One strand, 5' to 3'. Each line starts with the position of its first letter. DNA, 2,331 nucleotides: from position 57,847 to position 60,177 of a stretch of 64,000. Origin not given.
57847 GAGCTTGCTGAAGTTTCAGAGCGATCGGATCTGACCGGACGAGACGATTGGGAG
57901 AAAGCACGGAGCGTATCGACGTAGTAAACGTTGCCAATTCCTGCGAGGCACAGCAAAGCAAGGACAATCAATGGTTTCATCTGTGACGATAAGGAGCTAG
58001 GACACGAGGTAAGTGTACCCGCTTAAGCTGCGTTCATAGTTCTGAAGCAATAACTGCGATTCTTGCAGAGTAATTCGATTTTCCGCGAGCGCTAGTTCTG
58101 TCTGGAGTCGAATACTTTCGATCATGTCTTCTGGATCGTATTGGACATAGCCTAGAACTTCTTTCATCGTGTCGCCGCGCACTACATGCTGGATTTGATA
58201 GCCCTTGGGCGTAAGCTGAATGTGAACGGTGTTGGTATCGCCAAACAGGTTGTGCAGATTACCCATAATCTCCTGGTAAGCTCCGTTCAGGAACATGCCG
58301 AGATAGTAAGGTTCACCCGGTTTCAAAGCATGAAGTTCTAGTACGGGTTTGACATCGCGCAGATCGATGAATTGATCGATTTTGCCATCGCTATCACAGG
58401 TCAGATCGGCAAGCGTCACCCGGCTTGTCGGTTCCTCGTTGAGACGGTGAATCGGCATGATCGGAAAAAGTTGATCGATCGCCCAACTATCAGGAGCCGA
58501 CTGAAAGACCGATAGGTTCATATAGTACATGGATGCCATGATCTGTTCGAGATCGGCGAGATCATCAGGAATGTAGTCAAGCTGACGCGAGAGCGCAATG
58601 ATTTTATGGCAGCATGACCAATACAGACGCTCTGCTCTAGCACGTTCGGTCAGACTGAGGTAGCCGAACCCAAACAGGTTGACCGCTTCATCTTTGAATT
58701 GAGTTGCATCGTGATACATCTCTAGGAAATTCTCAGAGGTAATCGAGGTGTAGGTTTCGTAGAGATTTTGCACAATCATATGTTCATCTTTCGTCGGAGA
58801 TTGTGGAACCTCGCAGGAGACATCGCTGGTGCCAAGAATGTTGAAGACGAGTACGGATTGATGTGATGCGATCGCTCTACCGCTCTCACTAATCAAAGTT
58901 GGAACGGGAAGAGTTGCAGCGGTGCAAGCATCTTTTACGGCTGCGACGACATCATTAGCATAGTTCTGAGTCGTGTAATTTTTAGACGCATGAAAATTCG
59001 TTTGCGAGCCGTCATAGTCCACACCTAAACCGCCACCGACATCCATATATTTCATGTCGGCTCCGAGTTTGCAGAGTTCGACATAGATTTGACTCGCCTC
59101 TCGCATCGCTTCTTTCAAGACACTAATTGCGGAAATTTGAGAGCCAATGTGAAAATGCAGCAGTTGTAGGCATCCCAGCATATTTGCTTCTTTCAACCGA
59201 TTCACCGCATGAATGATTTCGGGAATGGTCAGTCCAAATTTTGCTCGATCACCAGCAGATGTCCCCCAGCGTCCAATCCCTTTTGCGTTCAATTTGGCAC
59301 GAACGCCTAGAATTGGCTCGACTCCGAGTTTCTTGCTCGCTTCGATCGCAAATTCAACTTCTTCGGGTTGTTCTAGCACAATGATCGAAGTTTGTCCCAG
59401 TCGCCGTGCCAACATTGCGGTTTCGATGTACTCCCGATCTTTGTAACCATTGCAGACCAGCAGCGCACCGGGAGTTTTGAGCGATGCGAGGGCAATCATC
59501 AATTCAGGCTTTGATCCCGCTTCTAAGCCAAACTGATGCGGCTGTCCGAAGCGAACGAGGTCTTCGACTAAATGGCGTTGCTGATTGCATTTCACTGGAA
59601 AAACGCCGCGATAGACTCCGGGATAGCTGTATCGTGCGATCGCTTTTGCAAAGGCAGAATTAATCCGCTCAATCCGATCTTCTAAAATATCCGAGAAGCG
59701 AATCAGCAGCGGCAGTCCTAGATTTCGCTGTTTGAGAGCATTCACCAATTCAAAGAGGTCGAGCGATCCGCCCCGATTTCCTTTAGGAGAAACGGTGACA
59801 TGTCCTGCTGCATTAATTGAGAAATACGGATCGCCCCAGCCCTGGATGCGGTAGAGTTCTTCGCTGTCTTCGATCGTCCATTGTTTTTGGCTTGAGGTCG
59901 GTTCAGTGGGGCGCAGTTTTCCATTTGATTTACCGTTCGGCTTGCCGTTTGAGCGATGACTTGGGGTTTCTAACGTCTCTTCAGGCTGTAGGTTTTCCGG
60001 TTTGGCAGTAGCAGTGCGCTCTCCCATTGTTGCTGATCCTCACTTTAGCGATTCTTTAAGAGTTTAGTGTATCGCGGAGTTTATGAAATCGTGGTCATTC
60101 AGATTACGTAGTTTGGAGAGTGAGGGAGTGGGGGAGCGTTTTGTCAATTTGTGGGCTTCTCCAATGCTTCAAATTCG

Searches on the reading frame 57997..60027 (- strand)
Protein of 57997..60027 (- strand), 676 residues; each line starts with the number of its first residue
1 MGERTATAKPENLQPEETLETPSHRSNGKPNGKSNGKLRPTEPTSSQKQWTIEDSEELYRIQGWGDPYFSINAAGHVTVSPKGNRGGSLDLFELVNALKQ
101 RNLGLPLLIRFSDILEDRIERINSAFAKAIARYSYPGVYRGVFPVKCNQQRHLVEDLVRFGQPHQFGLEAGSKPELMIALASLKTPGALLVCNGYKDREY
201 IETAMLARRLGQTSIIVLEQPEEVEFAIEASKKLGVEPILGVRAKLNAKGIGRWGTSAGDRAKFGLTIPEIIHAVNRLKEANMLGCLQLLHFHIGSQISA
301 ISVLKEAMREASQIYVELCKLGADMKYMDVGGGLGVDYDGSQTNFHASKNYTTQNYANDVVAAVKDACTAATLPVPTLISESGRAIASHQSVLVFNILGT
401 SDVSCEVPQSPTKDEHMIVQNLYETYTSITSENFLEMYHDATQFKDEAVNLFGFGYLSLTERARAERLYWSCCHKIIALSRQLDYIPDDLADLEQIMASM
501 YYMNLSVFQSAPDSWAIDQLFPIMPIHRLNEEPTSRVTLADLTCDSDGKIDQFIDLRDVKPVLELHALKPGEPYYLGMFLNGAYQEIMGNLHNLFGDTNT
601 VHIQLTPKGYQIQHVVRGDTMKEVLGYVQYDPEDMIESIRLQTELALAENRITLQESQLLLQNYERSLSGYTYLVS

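Call 20: search_protein_families(library=pfam, proteins=[window:57997-60027:-], max_evalue=0.001)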
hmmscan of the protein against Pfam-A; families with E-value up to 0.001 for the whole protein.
window:57997-60027:- (676 aa): 3 families
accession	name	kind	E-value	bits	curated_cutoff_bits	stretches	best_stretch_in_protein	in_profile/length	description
PF02784.22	Orn_Arg_deC_N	-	3.3e-37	128.6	23.4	1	131-387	16-246/247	Pyridoxal-dependent decarboxylase, pyridoxal binding domain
PF17810.6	Arg_decarb_HB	-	7.7e-27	93.9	23.3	1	413-493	2-83/84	Arginine decarboxylase helical bundle domain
PF17944.6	Arg_decarbox_C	-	5.8e-16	59.2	23.3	1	621-674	1-51/51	Arginine decarboxylase C-terminal helical extension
